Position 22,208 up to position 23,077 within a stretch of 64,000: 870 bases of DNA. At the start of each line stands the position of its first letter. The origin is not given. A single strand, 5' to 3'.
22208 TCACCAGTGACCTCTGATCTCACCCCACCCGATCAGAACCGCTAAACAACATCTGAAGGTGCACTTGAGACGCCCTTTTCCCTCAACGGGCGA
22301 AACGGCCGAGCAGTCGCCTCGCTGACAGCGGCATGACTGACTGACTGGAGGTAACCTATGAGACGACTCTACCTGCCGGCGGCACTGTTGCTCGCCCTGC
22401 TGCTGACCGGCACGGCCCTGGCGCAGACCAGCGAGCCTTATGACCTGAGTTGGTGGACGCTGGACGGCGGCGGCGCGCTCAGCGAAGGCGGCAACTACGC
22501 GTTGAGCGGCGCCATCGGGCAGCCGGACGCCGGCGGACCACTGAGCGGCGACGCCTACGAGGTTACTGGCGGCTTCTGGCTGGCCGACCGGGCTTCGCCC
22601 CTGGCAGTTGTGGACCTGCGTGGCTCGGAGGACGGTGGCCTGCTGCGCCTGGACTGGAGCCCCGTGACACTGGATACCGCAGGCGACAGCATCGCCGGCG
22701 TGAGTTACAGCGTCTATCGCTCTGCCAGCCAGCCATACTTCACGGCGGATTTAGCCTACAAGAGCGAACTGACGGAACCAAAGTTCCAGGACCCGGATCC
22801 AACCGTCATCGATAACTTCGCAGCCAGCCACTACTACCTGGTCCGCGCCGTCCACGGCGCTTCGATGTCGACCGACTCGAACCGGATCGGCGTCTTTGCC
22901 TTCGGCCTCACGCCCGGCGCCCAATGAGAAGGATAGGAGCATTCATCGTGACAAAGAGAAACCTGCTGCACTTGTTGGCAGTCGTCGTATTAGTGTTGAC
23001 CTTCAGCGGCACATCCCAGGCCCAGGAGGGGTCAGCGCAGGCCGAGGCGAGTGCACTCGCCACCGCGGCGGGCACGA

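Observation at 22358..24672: Two-gene surface-fibre cassette (small Gly-rich/FN3-like secreted protein plus 13-residue-repeat fibre with a conserved knob), present twice in the window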

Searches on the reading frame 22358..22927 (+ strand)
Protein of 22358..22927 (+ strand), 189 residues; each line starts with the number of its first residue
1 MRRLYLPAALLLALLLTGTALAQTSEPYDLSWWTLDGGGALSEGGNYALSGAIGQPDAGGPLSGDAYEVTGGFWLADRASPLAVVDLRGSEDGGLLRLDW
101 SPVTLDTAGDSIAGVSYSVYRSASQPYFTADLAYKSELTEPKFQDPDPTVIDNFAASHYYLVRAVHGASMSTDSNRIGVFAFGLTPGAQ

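Call 3: search_protein_families(library=pfam, proteins=[window:22358-22927:+], max_evalue=1)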
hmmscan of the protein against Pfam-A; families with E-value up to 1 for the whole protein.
window:22358-22927:+ (189 aa): 1 family
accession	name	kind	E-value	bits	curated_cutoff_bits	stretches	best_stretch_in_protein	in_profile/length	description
PF25523.1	Ig_RIMBP2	-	0.13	12.7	27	1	81-120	6-46/105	RIMBP2-like, immunoglobulin-like domain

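Call 4: search_protein_families(library=ncbifam, proteins=[window:22358-22927:+], max_evalue=1)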
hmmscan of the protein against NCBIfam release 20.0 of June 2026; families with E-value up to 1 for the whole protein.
window:22358-22927:+ (189 aa): 0 families

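Call 5: search_protein_families(library=phrogs, proteins=[window:22358-22927:+], max_evalue=1)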
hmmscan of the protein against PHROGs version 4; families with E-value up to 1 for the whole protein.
window:22358-22927:+ (189 aa): 0 families

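Call 9: search_solved_structures(query=window:22358-22927:+, max_evalue=10)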
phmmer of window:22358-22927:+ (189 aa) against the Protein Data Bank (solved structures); distinct sequences matched with E-value up to 10: 3.
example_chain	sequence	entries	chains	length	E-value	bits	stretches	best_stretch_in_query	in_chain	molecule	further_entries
4fpw_A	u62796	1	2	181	0.36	14.1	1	25-99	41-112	CalU16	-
2luz_A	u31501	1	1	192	0.41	13.9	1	25-99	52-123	CalU16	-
4olo_A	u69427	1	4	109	2.1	11.6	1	50-98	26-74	BMC domain protein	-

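Call 13: find_homologous_proteins(query=window:22358-22927:+)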
Query window:22358-22927:+ (189 aa): 11 proteins with E <= 0.001 among 1377 candidates.
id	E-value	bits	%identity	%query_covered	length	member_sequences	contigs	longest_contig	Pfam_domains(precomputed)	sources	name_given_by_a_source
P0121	1.9e-115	402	96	100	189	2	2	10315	-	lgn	-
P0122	3.6e-102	358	87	100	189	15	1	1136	-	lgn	-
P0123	3.9e-64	234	63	99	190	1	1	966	-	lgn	-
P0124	9.5e-60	220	60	99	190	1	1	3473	-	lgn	-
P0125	5.1e-45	172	48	99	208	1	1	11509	-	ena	-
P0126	3.8e-15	74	55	35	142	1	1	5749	-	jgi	jgi:hypothetical protein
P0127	1.7e-14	72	49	52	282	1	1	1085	PF25788.3,PF00041.28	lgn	-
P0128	1.4e-12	66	65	28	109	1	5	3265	-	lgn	-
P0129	4.1e-12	65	55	29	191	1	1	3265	PF13860.13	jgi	jgi:hypothetical protein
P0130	2.6e-10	59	47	33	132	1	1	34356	PF13405.13,PF00404.25,PF13202.13,PF00036.39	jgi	jgi:hypothetical protein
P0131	1.8e-8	53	42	36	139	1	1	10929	-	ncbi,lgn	-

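Call 45: search_protein_families(library=ncbifam, proteins=[P0129, P0130], max_evalue=1)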
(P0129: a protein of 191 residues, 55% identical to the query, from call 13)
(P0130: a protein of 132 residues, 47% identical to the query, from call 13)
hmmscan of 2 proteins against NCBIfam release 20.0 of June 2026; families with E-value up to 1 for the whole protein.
P0129 (191 aa): 9 families
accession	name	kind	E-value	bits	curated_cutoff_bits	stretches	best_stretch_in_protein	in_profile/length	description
NF005176.1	PRK06655.1-1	equivalog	1.8e-09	37.8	230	1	117-179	88-150/197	flagellar hook assembly protein FlgD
NF009276.0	PRK12633.1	equivalog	3.5e-07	30.2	383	1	118-183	120-186/234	flagellar basal body rod modification protein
TIGR04183.1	Por_Secre_tail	domain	4e-06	26.7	23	1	107-189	1-71/72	T9SS type A sorting domain-containing protein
NF052323.1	T9SSA_dep_M6i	equivalog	0.00021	19.3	600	1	108-181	961-1029/1043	T9SS-dependent M6-like inactivated metalloprotease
NF033707.1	T9SS_sortase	equivalog_domain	0.00031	18.5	420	1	106-181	1000-1080/1095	type IX secretion system sortase PorU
NF009453.0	PRK12813.1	equivalog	0.0056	16.2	264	1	147-180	142-175/223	flagellar basal body rod modification protein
NF009452.0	PRK12812.1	equivalog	0.042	13.1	258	1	125-174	151-202/289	flagellar basal body rod modification protein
NF009277.0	PRK12634.1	equivalog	0.044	13.9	333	1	123-173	119-169/221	flagellar basal body rod modification protein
NF058579.1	CPR_pilus_PamT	equivalog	0.049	13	240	1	10-82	9-83/241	CPR-type pilus protein PamT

P0130 (132 aa): 1 family
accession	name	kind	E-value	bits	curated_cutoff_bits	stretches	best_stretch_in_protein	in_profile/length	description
NF041540.1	dockerin_GC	domain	2.8e-17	62.8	29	1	78-131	1-67/67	GC-type dockerin domain-anchored protein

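Call 59: predict_structure(alignment_id=A3)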
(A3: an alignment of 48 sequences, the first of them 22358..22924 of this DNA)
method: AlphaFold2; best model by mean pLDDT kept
length: 189 residues; sequences in the alignment: 48
mean_pLDDT: 40.9   pTM: 0.24
mean pLDDT of the five models: 40.9, 40.4, 39.3, 39.1, 36.7
residues with pLDDT >= 90: 0; 70-90: 12; 50-70: 12; < 50: 165
segments of 3 or more residues with pLDDT < 50: 26-64, 66-189
pLDDT, mean of each block of 10 residues (from residue 1): 76 70 46 41 43 38 41 37 38 34 37 41 36 29 35 36 36 32 27
secondary structure, 60 per line:
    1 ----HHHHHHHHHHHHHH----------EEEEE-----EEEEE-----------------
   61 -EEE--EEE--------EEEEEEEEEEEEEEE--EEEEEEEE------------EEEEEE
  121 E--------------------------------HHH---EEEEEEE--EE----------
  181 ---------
elements in order: H5-18 E29-33 E39-43 E62-64 E67-69 E78-92 E95-102 E115-121 E160-166

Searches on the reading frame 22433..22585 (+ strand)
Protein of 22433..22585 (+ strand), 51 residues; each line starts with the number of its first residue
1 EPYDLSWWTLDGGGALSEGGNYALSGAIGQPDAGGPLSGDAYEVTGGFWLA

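Call 38: find_homologous_proteins(query=A2, max_evalue=0.001)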
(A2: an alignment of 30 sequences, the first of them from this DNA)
Query A2 (30 sequences) (51 aa, profile of the alignment): 781 proteins with E <= 0.001 among 8000 candidates; the best 120 are listed.
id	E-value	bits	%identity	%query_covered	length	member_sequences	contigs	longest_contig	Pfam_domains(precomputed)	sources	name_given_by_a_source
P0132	4.5e-20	89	57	94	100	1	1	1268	-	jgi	jgi:hypothetical protein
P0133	1.2e-19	88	69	92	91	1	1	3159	-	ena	-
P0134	1.4e-19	87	60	92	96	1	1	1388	-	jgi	jgi:hypothetical protein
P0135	1.5e-19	87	63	92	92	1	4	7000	-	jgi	jgi:hypothetical protein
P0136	1.6e-19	87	60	92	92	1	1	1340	-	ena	-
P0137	4.7e-19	86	60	92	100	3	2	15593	-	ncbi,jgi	jgi:hypothetical protein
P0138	5.0e-19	86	62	96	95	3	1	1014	-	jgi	-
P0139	6.4e-19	85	60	92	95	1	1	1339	-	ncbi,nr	ncbi:MAG: hypothetical protein N2559_17235 [Anaerolineae bacterium]|nr:hypothetical protein [Anaerol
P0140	7.1e-19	85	60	92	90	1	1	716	-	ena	-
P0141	8.0e-19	85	65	92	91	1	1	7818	-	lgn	-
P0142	9.5e-19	85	67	92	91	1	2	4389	-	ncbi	-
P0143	1.3e-18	84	63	92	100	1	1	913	-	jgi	-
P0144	1.4e-18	84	60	92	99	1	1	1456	-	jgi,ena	-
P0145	1.5e-18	84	58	92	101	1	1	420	-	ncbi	-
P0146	1.5e-18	84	71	92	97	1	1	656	-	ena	-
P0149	1.7e-18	84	69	92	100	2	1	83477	-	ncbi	-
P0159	2.9e-18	83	62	92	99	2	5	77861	-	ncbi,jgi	-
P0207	1.6e-17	81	48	92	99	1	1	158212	-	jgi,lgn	jgi:hypothetical protein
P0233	3.5e-17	80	64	92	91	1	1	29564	-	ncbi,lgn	-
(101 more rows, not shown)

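Call 40: find_encoding_contigs(protein=P0149, flank=5000, max_places=2)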
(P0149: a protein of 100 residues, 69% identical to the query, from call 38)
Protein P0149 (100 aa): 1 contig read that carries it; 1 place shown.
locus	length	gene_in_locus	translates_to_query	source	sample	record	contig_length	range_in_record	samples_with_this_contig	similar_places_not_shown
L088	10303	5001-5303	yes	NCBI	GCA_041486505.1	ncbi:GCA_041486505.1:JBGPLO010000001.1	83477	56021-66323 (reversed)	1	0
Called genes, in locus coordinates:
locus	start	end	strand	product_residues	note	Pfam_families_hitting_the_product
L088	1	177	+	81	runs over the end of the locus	-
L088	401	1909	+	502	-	PF02074:Peptidase_M32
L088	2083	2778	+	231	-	PF01988:VIT1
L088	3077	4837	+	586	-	-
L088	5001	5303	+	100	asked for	-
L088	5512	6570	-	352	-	PF00005:ABC_tran, PF08352:oligo_HPY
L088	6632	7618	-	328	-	PF00005:ABC_tran, PF13304:AAA_21 (weak), PF08352:oligo_HPY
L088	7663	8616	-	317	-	PF12911:OppC_N, PF00528:BPD_transp_1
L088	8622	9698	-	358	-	PF19300:BPD_transp_1_N, PF00528:BPD_transp_1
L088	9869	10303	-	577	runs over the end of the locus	PF00496:SBP_bac_5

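Call 41: find_encoding_contigs(protein=P0207, flank=5000, max_places=2)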
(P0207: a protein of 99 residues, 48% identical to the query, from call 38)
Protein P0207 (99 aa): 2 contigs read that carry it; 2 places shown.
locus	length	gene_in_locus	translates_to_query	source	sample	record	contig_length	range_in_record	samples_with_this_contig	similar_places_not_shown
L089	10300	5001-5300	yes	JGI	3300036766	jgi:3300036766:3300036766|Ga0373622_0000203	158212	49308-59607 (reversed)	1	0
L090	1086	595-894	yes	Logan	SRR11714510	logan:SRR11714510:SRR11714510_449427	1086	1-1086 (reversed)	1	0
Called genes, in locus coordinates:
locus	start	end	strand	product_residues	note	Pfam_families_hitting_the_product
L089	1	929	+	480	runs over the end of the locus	PF01551:Peptidase_M23, PF06347:SH3_4 (faint), PF08239:SH3_3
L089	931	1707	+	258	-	PF13489:Methyltransf_23, PF13847:Methyltransf_31 (weak), PF08241:Methyltransf_11, PF08242:Methyltransf_12, PF13649:Methyltransf_25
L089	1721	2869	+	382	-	PF10851:DUF2652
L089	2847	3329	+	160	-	PF19371:DUF5946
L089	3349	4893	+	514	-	PF00211:Guanylate_cyc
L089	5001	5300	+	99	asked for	-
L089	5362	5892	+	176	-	PF01661:Macro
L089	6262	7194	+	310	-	PF01073:3Beta_HSD, PF01370:Epimerase, PF02719:Polysacc_synt_2 (faint), PF04321:RmlD_sub_bind (weak), PF16363:GDP_Man_Dehyd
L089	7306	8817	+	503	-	PF04932:Wzy_C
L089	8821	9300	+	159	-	PF04138:GtrA_DPMS_TM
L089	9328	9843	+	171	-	PF04138:GtrA_DPMS_TM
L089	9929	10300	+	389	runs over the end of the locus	PF13439:Glyco_transf_4, PF13579:Glyco_trans_4_4, PF20706:GT4-conflict, PF00534:Glycos_transf_1, PF13692:Glyco_trans_1_4, PF13524:Glyco_trans_1_2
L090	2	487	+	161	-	?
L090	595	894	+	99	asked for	-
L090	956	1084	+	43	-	?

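Call 42: find_encoding_contigs(protein=P0159, flank=5000, max_places=2)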
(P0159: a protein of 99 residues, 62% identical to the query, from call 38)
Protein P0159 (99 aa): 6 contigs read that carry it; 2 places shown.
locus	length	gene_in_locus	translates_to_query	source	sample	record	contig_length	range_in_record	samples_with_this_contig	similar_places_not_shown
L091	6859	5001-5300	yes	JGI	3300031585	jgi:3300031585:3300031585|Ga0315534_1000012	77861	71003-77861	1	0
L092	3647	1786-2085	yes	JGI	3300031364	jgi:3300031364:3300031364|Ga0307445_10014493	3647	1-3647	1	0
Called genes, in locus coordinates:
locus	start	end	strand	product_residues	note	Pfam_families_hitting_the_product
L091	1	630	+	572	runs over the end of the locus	PF21300:LbR_Ice_bind (faint)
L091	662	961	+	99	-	-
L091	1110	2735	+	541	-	-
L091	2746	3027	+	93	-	-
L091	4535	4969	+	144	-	-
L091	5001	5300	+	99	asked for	-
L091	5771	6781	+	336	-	-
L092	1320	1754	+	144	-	-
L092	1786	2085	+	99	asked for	-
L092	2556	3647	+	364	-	?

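Call 43: find_encoding_contigs(protein=P0233, flank=5000, max_places=2)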
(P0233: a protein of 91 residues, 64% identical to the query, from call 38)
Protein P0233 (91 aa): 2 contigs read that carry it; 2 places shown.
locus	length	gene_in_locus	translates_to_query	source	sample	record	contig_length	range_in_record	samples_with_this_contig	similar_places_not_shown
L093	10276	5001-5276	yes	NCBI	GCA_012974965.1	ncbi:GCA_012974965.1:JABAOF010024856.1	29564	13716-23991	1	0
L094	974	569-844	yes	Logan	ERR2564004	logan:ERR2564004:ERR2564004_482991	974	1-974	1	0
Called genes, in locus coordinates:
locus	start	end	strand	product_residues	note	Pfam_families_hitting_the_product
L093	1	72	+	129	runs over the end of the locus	PF03259:Robl_LC7 (weak)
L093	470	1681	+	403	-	-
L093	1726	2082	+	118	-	-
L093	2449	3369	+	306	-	-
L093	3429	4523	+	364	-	-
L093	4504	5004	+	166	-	PF13884:Peptidase_S74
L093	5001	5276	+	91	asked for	-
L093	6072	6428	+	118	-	-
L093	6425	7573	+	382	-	PF00493:MCM (faint), PF00158:Sigma54_activat (faint), PF01078:Mg_chelatase, PF05496:RuvB_N (faint), PF07728:AAA_5 (faint), PF13335:Mg_chelatase_C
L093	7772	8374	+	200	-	PF03703:bPH_2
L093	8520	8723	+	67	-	-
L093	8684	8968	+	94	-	PF00156:Pribosyltran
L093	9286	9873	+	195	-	PF00881:Nitroreductase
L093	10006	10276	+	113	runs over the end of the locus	-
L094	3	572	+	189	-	?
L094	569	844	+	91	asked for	-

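Call 45: search_protein_families(library=ncbifam, proteins=[P0137, P0149, P0233], max_evalue=1)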
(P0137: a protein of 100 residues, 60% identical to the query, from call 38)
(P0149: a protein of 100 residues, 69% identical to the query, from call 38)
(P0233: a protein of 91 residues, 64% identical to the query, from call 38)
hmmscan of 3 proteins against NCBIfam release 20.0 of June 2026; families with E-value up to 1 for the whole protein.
P0137 (100 aa): 2 families
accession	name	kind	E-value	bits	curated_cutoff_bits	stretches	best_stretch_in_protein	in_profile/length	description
NF058579.1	CPR_pilus_PamT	equivalog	6.4e-05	22.5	240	1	11-81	8-77/241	CPR-type pilus protein PamT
NF050076.1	sort_motif_YLP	domain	0.47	10.5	15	1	89-97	2-10/11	YLP-box putative sorting motif-containing protein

P0149 (100 aa): 1 family
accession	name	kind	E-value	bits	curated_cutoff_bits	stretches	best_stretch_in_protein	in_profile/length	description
NF058579.1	CPR_pilus_PamT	equivalog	0.00027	20.4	240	1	5-82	5-78/241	CPR-type pilus protein PamT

P0233 (91 aa): 1 family
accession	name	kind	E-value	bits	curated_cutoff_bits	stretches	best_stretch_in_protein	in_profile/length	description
NF058579.1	CPR_pilus_PamT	equivalog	0.012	15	240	1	5-74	6-78/241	CPR-type pilus protein PamT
